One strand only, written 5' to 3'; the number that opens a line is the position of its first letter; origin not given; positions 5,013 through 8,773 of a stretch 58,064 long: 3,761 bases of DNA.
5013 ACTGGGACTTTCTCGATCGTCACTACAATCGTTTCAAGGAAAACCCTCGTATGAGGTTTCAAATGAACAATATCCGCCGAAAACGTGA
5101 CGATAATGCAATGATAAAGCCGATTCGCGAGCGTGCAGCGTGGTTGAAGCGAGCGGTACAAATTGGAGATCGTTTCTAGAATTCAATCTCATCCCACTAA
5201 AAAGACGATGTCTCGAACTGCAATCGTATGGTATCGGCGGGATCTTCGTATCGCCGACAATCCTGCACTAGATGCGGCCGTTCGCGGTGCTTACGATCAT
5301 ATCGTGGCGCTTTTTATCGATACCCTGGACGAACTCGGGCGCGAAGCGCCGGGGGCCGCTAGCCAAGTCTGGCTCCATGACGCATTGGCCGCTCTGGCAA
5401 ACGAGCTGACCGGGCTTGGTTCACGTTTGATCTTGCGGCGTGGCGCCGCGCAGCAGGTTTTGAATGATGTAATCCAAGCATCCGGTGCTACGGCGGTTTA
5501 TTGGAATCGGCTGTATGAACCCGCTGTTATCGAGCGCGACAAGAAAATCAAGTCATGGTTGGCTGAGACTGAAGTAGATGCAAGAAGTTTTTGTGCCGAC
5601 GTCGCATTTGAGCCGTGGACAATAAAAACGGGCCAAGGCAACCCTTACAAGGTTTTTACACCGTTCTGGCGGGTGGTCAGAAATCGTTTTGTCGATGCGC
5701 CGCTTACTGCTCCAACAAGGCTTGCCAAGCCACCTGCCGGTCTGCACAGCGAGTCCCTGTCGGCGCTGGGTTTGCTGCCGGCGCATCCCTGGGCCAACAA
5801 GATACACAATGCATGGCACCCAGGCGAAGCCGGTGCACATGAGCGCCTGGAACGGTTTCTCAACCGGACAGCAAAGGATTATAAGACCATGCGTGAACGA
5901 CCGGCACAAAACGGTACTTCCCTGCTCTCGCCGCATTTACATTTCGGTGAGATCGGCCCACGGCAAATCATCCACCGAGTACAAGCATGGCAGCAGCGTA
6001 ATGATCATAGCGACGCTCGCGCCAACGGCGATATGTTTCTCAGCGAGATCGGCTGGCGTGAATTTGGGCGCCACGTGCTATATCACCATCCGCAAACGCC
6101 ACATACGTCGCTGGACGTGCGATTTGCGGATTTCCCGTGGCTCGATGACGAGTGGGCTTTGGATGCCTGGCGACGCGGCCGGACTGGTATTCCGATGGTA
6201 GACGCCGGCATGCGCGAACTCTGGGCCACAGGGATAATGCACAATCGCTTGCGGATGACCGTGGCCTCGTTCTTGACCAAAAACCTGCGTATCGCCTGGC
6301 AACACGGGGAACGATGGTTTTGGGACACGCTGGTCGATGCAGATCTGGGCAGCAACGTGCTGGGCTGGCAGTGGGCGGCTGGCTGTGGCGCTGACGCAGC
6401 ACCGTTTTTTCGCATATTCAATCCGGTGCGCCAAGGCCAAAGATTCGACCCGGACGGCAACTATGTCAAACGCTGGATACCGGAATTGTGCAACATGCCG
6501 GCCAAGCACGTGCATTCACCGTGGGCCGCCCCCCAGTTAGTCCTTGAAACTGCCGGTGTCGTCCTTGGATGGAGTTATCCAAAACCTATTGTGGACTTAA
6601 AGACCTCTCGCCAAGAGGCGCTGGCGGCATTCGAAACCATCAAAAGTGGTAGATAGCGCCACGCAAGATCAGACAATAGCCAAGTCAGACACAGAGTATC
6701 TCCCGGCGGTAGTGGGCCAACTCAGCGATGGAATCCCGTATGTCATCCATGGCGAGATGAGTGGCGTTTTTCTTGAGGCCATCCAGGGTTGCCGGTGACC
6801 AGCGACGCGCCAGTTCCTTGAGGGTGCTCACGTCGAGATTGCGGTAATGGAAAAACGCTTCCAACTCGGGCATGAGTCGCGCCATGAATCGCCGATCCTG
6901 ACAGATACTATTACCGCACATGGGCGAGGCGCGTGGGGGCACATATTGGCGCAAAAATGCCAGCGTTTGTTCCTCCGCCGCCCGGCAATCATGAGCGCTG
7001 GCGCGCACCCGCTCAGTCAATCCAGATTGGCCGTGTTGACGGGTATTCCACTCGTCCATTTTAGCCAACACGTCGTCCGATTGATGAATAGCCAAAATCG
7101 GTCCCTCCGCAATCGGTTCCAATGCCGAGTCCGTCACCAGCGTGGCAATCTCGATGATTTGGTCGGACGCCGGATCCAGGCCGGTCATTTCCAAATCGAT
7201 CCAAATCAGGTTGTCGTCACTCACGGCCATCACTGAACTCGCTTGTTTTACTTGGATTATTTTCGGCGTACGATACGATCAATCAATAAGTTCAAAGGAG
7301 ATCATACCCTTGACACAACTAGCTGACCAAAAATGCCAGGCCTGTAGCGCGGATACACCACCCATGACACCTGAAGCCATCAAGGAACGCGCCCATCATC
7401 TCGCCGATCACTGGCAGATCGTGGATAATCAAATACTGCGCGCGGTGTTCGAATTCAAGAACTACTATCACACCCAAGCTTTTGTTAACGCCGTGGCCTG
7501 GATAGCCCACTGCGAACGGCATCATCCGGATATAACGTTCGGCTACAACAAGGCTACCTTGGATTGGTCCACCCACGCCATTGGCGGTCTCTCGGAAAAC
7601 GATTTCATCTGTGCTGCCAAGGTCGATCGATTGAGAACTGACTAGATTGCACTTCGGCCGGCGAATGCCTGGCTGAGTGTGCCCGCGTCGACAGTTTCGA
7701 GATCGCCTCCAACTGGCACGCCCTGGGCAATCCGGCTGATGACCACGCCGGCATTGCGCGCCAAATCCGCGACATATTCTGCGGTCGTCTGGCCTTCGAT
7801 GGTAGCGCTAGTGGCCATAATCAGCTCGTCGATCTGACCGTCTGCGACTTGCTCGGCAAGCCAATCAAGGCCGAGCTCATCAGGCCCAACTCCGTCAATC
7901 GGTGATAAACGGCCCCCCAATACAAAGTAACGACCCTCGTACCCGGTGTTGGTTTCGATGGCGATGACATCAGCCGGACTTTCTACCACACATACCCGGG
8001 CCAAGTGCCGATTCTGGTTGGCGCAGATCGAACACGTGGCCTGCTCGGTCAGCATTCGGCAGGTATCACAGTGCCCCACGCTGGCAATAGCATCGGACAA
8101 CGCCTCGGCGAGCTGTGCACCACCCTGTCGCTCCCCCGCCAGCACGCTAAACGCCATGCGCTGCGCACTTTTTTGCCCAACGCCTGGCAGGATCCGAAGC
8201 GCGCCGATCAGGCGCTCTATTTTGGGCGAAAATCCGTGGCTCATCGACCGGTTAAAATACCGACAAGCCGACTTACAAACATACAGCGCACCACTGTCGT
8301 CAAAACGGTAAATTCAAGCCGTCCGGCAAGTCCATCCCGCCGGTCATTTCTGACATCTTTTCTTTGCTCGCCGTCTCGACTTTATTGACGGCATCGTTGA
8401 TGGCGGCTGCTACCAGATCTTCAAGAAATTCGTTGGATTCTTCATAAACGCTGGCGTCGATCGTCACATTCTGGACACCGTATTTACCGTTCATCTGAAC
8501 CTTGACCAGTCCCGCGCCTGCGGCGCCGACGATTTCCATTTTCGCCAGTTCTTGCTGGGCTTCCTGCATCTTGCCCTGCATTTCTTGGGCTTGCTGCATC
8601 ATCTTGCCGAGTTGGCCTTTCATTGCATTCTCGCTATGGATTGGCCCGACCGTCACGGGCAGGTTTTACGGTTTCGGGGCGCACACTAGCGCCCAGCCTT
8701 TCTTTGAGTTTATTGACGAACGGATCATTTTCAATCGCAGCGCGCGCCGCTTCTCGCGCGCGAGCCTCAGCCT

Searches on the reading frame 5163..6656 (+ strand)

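Call 9: search_protein_families(library=pfam, proteins=[window:5163-6656:+])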
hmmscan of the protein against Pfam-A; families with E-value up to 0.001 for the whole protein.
window:5163-6656:+ (497 aa): 2 families
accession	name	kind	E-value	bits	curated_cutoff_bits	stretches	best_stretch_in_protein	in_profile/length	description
PF03441.19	FAD_binding_7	-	1.5e-85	286.2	27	1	292-491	1-202/203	FAD binding domain of DNA photolyase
PF00875.24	DNA_photolyase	-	2.6e-44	151.5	26.6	1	20-182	1-161/164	DNA photolyase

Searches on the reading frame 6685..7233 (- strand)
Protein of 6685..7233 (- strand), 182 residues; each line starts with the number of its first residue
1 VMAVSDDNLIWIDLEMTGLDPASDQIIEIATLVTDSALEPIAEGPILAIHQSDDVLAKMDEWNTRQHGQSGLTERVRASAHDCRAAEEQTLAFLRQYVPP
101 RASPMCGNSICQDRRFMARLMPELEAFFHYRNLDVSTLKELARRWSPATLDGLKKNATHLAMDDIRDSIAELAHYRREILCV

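Call 9: search_protein_families(library=pfam, proteins=[window:6685-7233:-])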
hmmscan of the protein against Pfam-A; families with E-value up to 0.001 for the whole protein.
window:6685-7233:- (182 aa): 1 family
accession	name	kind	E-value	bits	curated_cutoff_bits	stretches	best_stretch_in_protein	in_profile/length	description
PF00929.31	RNase_T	-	1.8e-34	120.1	24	1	10-171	1-163/164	Exonuclease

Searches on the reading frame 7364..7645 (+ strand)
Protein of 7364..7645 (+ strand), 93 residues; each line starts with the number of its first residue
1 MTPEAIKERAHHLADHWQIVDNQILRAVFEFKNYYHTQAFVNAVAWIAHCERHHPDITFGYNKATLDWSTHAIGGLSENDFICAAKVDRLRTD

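Call 47: search_protein_families(library=pfam, proteins=[window:7364-7645:+], max_evalue=0.01)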
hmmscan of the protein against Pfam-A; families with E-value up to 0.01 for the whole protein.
window:7364-7645:+ (93 aa): 1 family
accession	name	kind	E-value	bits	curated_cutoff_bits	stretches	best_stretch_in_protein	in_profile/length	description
PF01329.24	Pterin_4a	-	5.2e-28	97.4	26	1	1-90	3-91/91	Pterin 4 alpha carbinolamine dehydratase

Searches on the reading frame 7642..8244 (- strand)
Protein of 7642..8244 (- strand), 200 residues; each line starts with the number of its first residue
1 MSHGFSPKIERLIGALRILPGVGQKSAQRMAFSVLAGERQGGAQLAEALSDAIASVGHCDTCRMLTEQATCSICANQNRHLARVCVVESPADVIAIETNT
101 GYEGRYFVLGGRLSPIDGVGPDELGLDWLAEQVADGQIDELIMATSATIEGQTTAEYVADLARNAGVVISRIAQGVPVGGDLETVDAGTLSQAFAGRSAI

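Call 9: search_protein_families(library=pfam, proteins=[window:7642-8244:-])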
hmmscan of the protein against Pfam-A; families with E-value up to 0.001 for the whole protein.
window:7642-8244:- (200 aa): 5 families
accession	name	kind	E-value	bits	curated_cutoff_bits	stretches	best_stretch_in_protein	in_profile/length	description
PF13662.12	Toprim_4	-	4.7e-25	88.1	25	1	83-173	2-85/85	Toprim domain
PF21176.3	RecR_HhH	-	1.2e-18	67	27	1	9-52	1-44/45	RecR, helix-hairpin-helix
PF21175.2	RecR_C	-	1e-09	38.1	22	1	175-197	1-23/24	RecR, C-terminal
PF01751.28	Toprim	-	8.6e-09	35.9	23.1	1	84-171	2-95/96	Toprim domain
PF02132.21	RecR_ZnF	-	3.1e-06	27.3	22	1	56-76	1-21/21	RecR, Cys4-zinc finger domain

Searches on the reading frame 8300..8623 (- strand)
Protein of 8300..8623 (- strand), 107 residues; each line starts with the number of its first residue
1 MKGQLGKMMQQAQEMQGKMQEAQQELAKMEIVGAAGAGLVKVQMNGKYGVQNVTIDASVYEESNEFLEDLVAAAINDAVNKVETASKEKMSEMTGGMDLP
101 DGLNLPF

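Call 47: search_protein_families(library=pfam, proteins=[window:8300-8623:-], max_evalue=0.01)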
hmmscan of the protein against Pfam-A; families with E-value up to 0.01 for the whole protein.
window:8300-8623:- (107 aa): 1 family
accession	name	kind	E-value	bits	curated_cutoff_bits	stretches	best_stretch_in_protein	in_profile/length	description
PF02575.21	YbaB_DNA_bd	-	2.8e-29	101.6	25.5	1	9-97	1-90/91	YbaB/EbfC DNA-binding family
